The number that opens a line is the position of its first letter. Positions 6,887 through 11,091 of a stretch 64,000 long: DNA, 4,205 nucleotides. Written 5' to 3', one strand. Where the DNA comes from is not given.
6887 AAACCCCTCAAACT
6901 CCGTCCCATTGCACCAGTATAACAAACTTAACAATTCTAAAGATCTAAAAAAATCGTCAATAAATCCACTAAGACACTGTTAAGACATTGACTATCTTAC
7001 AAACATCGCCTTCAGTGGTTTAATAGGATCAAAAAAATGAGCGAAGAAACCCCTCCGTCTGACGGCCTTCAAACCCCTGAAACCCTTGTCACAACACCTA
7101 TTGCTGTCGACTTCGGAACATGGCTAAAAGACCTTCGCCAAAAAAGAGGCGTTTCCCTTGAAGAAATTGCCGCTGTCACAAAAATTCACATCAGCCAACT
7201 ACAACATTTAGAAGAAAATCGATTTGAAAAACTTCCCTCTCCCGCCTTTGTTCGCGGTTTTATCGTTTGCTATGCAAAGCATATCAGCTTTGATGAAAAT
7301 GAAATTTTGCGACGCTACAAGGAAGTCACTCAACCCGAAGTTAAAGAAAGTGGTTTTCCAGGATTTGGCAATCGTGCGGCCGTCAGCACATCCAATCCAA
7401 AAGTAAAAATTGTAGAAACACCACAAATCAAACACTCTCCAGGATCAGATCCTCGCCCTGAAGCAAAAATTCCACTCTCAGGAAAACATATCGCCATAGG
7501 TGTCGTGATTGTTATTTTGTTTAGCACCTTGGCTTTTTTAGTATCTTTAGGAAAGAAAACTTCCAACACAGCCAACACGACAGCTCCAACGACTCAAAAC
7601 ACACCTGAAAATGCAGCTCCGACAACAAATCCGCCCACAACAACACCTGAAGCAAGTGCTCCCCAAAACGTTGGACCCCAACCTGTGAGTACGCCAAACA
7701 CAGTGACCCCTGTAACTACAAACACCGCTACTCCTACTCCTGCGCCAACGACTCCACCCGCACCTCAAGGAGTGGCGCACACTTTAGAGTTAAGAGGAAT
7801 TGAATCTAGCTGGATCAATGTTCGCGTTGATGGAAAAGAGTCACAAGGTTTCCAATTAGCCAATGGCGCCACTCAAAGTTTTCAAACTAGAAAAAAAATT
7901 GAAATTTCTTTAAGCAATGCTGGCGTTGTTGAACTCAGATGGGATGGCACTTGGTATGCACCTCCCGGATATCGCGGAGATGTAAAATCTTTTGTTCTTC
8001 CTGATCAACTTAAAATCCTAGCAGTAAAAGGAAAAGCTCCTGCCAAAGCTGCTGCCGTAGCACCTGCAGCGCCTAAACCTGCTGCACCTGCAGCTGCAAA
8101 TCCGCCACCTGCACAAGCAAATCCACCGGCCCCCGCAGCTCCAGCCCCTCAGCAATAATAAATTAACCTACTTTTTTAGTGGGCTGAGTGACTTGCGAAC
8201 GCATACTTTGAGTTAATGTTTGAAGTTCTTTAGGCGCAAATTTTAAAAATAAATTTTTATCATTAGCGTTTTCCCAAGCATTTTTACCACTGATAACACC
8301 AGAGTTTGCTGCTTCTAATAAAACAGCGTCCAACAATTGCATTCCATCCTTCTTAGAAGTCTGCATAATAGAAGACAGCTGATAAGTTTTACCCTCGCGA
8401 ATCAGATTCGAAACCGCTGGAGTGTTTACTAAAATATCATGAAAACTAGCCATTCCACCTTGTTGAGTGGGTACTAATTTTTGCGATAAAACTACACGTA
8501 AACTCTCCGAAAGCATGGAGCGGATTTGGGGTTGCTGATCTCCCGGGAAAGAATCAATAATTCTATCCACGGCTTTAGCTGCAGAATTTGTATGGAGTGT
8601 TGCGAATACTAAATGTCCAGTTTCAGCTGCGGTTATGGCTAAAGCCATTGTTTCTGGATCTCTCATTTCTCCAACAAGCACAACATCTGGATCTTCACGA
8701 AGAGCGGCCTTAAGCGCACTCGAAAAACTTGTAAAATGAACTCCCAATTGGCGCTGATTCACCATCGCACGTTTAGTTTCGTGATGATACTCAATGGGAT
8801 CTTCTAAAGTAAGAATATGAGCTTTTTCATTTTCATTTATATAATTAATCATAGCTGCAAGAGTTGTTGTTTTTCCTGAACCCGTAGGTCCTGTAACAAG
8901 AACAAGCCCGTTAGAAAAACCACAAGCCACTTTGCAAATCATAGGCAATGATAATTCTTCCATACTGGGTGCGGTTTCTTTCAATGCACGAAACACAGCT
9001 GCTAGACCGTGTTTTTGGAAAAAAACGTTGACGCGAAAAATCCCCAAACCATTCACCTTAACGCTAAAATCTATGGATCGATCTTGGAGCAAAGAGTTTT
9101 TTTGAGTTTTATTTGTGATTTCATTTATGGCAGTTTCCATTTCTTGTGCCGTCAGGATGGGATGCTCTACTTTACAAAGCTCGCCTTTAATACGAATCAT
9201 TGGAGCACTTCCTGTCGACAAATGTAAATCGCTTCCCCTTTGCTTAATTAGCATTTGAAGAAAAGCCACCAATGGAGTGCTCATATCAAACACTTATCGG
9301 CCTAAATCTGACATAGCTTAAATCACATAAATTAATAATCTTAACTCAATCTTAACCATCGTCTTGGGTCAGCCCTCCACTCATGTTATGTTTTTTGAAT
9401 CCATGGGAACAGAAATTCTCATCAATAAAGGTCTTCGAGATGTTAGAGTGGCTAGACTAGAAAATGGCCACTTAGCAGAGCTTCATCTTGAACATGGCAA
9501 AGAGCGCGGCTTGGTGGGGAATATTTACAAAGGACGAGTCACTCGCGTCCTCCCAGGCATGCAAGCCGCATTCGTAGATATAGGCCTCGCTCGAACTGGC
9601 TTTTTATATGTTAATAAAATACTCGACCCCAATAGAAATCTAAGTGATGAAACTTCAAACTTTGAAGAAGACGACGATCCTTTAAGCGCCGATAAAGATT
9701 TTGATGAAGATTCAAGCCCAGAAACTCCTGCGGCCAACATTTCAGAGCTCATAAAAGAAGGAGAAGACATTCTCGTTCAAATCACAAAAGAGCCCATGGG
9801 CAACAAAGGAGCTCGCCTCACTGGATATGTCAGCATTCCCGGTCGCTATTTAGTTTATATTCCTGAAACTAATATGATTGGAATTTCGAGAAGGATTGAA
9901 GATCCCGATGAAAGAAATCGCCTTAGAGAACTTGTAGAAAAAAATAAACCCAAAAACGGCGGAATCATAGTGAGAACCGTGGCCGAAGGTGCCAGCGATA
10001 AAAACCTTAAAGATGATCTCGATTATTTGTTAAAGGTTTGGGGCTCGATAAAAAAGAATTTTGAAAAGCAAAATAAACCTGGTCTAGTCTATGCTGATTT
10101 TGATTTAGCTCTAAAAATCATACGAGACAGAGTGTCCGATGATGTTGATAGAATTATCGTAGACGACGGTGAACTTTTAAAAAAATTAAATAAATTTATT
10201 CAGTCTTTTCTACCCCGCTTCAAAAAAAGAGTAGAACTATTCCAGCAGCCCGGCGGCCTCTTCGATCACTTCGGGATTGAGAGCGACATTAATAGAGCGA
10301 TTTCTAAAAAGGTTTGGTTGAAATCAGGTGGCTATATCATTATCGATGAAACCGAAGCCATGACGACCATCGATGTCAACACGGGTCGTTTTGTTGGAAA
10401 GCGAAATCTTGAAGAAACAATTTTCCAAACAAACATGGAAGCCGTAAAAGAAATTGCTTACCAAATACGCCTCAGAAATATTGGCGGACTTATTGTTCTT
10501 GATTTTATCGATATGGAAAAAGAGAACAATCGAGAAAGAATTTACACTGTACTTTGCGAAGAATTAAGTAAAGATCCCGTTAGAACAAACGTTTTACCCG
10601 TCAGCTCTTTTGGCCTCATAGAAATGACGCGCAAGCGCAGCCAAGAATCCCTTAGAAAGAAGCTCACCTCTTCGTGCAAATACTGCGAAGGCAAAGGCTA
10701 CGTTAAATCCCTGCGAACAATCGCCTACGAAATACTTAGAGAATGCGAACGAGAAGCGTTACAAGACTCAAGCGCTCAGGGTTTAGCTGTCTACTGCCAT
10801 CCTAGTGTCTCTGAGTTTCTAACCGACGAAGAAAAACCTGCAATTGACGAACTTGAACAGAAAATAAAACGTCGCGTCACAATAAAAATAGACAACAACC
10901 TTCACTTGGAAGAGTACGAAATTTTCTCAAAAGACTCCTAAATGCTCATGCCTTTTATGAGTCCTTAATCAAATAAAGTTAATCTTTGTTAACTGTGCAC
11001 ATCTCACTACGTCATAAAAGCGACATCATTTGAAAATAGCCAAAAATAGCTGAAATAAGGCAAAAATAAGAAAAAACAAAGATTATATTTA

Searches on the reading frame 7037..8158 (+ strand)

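Call 77: search_protein_families(library=pfam, proteins=[window:7037-8158:+], max_evalue=0.0001)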
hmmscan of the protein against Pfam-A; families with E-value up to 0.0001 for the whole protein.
window:7037-8158:+ (373 aa): 4 families
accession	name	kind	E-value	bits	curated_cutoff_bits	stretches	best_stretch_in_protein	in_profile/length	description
PF13413.12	HTH_25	-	3.2e-18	65.7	24.6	1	30-90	2-62/62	Helix-turn-helix domain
PF13464.11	RodZ_C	-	5.2e-09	36.4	23.9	1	252-319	2-71/72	RodZ C-terminal domain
PF12844.13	HTH_19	-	6.6e-06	26.4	30.2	1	30-94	4-62/64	Helix-turn-helix domain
PF13560.12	HTH_31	-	4.9e-05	24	27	1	26-75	2-50/64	Helix-turn-helix domain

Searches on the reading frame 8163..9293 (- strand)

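Call 77: search_protein_families(library=pfam, proteins=[window:8163-9293:-], max_evalue=0.0001)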
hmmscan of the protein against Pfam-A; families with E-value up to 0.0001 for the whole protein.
window:8163-9293:- (376 aa): 4 families
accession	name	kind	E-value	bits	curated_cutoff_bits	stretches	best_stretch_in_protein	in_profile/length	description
PF00437.27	T2SSE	-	3.7e-51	174.3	24.9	1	10-337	14-333/370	Type II/IV secretion system protein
PF13191.12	AAA_16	-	1.1e-05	26.4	32.6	1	121-245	18-104/167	AAA ATPase domain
PF13173.12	AAA_14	-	4.6e-05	23.9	27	0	128-175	2-49/129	AAA domain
PF25199.1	nSTAND_NTPase5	-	7.9e-05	22.9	34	0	129-173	42-86/145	Novel STAND NTPase 5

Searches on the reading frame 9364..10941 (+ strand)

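Call 77: search_protein_families(library=pfam, proteins=[window:9364-10941:+], max_evalue=0.0001)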
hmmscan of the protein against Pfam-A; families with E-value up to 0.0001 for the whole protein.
window:9364-10941:+ (525 aa): 2 families
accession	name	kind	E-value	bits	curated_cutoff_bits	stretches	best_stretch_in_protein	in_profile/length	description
PF10150.14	RNase_E_G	-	1.7e-107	359.3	25.5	1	157-425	1-269/270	Ribonuclease E/G family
PF20833.2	RNase_E_G_Thio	-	1.7e-14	54.1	26.8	1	438-520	2-83/86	RNase E/G, Thioredoxin-like domain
